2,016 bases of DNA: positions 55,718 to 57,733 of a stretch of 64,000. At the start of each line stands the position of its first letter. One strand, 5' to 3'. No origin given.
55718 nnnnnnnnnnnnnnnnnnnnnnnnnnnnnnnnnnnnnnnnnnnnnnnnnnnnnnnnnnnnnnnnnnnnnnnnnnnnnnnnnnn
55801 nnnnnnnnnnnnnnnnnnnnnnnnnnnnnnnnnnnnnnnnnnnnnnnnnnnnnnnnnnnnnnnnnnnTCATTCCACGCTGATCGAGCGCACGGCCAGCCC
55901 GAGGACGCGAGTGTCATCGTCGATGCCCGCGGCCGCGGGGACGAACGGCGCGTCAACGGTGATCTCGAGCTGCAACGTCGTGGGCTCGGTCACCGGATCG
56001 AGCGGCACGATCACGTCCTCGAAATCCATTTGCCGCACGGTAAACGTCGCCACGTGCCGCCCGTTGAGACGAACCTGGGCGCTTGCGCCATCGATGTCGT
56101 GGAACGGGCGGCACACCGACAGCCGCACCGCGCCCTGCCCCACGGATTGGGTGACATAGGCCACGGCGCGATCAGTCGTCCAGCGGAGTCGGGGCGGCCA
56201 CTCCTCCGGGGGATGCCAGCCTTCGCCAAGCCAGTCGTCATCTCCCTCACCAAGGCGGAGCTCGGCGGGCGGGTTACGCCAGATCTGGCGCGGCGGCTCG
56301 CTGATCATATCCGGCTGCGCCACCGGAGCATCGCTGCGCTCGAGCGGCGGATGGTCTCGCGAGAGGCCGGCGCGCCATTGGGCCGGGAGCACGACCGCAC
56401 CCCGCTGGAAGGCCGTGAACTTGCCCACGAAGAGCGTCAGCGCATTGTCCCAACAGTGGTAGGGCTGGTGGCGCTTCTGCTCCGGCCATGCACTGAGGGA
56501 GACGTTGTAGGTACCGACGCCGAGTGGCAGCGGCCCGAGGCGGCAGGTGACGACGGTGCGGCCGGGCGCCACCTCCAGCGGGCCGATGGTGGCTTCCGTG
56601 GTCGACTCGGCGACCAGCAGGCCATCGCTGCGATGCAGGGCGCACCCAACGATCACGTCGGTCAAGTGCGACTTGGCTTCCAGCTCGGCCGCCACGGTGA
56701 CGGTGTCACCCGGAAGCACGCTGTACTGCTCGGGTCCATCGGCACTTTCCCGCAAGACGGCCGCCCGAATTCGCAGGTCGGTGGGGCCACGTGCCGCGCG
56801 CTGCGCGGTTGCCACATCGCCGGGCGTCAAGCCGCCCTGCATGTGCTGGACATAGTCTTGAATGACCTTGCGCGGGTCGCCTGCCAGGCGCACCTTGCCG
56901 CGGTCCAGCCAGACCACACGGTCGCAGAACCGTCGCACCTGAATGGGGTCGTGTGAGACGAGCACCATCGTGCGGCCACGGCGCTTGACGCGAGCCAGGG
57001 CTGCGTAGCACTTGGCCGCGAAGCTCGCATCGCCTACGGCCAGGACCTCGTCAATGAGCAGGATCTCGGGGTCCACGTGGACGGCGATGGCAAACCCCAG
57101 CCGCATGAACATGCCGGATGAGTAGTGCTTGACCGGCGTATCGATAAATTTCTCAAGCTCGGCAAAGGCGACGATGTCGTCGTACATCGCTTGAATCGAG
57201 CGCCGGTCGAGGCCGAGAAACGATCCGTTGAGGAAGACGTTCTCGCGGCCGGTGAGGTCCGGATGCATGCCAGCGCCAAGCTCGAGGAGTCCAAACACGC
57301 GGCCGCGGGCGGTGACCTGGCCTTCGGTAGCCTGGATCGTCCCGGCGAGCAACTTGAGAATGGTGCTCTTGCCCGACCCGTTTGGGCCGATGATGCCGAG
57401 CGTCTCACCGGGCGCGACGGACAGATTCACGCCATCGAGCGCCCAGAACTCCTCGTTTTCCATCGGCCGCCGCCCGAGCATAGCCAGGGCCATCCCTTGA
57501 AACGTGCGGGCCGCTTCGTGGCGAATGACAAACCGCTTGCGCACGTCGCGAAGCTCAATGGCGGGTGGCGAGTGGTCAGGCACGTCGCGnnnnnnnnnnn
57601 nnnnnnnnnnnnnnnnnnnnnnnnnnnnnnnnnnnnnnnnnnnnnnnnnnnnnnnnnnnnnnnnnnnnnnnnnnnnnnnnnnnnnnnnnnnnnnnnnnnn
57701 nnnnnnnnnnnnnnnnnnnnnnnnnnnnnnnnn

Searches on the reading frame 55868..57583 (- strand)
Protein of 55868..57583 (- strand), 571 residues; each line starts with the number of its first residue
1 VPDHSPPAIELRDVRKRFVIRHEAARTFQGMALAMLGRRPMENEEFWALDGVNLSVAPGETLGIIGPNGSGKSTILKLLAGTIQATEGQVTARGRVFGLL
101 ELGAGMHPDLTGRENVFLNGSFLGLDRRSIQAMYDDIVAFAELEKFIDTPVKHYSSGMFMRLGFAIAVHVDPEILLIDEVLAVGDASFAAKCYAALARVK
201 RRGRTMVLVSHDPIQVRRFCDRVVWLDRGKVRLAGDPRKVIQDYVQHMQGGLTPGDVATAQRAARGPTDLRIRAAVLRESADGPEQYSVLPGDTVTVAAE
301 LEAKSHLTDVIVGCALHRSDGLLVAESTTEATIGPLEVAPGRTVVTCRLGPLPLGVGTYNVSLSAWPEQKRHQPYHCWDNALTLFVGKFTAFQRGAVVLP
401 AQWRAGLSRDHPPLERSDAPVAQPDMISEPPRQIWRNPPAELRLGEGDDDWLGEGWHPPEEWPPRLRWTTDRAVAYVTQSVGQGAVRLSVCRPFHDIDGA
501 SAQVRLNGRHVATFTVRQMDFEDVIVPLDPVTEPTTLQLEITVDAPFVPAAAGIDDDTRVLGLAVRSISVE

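Call 3: search_protein_families(library=pfam, proteins=[window:55868-57583:-], max_evalue=0.01)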
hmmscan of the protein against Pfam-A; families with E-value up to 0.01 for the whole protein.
window:55868-57583:- (571 aa): 5 families
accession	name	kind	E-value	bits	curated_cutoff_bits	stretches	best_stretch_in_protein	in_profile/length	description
PF00005.33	ABC_tran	-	3e-21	76.9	25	1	49-180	1-135/137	ABC transporter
PF14524.12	Wzt_C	-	7e-12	46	30.4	1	270-386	10-129/143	Wzt C-terminal domain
PF13304.12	AAA_21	-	0.00012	22.7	27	1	63-80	3-20/304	AAA domain, putative AbiEii toxin, Type IV TA system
PF13555.12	AAA_29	-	0.002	18.3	27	1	50-76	13-39/61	P-loop containing region of AAA domain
PF13476.12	AAA_23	-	0.0054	17.8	27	1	63-79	23-39/201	AAA domain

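Call 4: search_protein_families(library=ncbifam, proteins=[window:55868-57583:-], max_evalue=0.01)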
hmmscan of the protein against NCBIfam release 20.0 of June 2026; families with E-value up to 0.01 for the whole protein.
window:55868-57583:- (571 aa): 182 families (the best 25 are shown)
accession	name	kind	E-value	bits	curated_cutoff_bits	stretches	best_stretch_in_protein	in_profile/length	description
NF010065.0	PRK13545.1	equivalog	2.4e-57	194.9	538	1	42-248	33-238/549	teichoic acids export protein ATP-binding subunit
NF010066.0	PRK13546.1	equivalog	2.3e-54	184.5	320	1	41-248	32-238/264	teichoic acids export ABC transporter ATP-binding subunit TagH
NF050108.1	galactan_ABC_ATP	equivalog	1.7e-52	178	400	1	18-245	10-241/244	galactan export ABC transporter ATP-binding subunit Wzt/RfbE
TIGR01188.1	drrA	subfamily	7.7e-32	110.8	312.45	1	44-239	4-210/302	daunorubicin resistance ABC transporter, ATP-binding protein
NF010059.0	PRK13536.1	equivalog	7.6e-29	100.5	549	1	48-245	58-266/342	nodulation factor ABC transporter ATP-binding protein NodI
TIGR01288.1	nodI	equivalog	6.1e-27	94.4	424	1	50-245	21-227/303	nodulation factor ABC transporter ATP-binding protein NodI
NF010060.0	PRK13537.1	equivalog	2.7e-26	92.2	521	1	47-243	29-236/314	nodulation factor ABC transporter ATP-binding protein NodI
TIGR03873.1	F420-0_ABC_ATP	hypoth_equivalog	3.9e-25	88.6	372.4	1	43-242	11-226/256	putative F420-0 ABC transporter ATP-binding protein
TIGR04521.1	ECF_ATPase_2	equivalog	1.5e-24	86.5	330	2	122-258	112-250/279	energy-coupling factor transporter ATPase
NF033858.1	ABC2_perm_RbbA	equivalog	8.7e-24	83.5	1050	1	41-243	274-487/909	ribosome-associated ATPase/putative transporter RbbA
TIGR04520.1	ECF_ATPase_1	equivalog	4e-23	82.2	315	2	44-94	13-63/269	energy-coupling factor transporter ATPase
TIGR03375.1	type_I_sec_LssB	subfamily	9.7e-23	80.3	693.1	2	43-92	477-526/696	type I secretion system permease/ATPase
NF010068.0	PRK13548.1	equivalog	2.2e-22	79.4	261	2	48-95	20-67/261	heme ABC transporter ATP-binding protein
TIGR00968.1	3a0106s01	subfamily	3.7e-22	79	342.75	1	45-243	12-221/237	sulfate ABC transporter ATP-binding protein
NF040873.1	AztA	equivalog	6.4e-22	78.1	220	1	48-221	7-187/191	zinc ABC transporter ATP-binding protein AztA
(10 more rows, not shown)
